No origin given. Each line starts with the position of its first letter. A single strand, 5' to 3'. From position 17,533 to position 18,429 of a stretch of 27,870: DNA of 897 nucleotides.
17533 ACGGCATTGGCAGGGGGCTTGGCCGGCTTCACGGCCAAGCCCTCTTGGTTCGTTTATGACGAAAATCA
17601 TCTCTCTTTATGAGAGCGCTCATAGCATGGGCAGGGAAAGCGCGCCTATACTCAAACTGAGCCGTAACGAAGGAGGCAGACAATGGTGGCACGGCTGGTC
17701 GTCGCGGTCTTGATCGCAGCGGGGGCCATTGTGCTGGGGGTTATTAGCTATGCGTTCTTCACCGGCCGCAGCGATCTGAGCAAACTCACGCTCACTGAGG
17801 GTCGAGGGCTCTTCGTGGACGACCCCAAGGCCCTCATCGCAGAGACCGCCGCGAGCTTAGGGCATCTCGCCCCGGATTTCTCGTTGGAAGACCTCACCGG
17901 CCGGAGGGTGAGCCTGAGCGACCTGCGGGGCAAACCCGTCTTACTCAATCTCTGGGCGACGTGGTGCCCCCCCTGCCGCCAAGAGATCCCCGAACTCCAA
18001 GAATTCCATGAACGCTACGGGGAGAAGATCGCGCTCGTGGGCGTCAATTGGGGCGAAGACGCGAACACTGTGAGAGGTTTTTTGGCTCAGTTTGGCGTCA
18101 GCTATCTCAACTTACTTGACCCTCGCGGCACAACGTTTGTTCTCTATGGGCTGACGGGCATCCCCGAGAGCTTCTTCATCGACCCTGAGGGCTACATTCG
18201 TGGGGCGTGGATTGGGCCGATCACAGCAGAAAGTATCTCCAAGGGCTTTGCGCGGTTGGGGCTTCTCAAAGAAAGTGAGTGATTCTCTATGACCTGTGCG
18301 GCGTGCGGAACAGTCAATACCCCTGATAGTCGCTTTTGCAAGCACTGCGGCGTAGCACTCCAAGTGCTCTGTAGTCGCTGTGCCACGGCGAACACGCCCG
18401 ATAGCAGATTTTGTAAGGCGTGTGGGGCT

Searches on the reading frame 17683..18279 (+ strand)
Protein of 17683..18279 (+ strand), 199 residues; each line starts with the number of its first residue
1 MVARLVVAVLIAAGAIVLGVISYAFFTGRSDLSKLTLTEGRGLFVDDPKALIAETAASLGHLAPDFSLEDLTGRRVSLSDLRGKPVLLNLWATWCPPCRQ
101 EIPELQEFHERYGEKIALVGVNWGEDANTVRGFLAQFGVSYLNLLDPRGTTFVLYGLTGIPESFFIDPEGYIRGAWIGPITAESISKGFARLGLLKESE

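Call 5: search_protein_families(library=pfam, proteins=[window:17683-18279:+], max_evalue=0.01)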
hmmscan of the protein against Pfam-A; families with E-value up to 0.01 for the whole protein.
window:17683-18279:+ (199 aa): 7 families
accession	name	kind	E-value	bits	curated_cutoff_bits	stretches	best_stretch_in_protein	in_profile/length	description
PF00578.27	AhpC-TSA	-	3.9e-25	88.6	26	1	60-173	2-122/124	AhpC/TSA family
PF08534.16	Redoxin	-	8.2e-23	81.3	26.6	1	60-178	3-134/148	Redoxin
PF13905.12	Thioredoxin_8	-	3.9e-11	43.6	27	1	83-172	1-94/94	Thioredoxin-like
PF00085.26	Thioredoxin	-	6.8e-08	32.9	23.5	1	84-130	19-65/103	Thioredoxin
PF13098.12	Thioredoxin_2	-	1.8e-05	25.4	27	1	82-174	4-93/104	Thioredoxin-like domain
PF02630.20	SCO1-SenC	-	0.0043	17.5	22.8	1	64-137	2-82/134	SCO1/SenC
PF00255.25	GSHPx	-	0.0056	16.7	27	1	65-115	3-52/108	Glutathione peroxidase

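Call 57: search_protein_families(library=ncbifam, proteins=[window:17683-18279:+], max_evalue=0.001)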
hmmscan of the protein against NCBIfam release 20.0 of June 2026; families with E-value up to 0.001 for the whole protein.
window:17683-18279:+ (199 aa): 16 families
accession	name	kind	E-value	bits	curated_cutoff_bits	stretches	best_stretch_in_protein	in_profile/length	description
NF002854.0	PRK03147.1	subfamily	1.6e-31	109.6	170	1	54-187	33-167/176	thiol-disulfide oxidoreductase ResA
TIGR00385.1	dsbE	subfamily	2.3e-22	79.4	123.15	1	46-189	26-167/173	DsbE family thiol:disulfide interchange protein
NF041202.1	StoA_CxxC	exception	1.8e-21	76.7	210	1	60-186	30-158/163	endospore biogenesis thiol-disulfide oxidoreductase StoA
NF047696.1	ThlDiSintTplARhiz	equivalog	5.7e-21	75.3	230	1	55-181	69-202/219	thiol:disulfide interchange protein TlpA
NF011941.0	PRK15412.1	equivalog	7.3e-18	64.8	359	1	46-182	31-165/185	thiol:disulfide interchange protein DsbE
NF041054.1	WAxxUGC_long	equivalog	2.8e-16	59.8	300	1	61-172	82-194/354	ResA-like WAxxUGC motif-containing protein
TIGR01068.1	thioredoxin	equivalog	1.9e-08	34.4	96.8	1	84-129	15-60/101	thioredoxin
NF038285.1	deiodinase_rel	hypoth_equivalog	1.4e-07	31.3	250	1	58-121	177-242/347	deiodinase family protein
NF040769.1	SelL_rel_redox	subfamily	3.5e-07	30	120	1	62-158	2-101/173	SelL-related redox protein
NF006898.0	PRK09381.1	equivalog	1.3e-05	25.5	138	1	86-129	24-67/109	thioredoxin TrxA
NF008229.0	PRK10996.1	equivalog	5.2e-05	23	125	1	83-126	52-95/141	thioredoxin TrxC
NF047697.1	ThioredTrxAClost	equivalog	5.5e-05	23.3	140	1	84-124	18-58/105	thioredoxin TrxA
TIGR02661.1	MauD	equivalog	5.5e-05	22.7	188.6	1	50-174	39-161/189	methylamine dehydrogenase accessory protein MauD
NF053650.1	PerredPrxQDein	equivalog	8.8e-05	22.5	260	1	64-152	2-90/148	thioredoxin-dependent peroxiredoxin PrxQ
NF006960.0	PRK09437.1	equivalog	0.00052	20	140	1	59-121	6-70/156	thioredoxin-dependent thiol peroxidase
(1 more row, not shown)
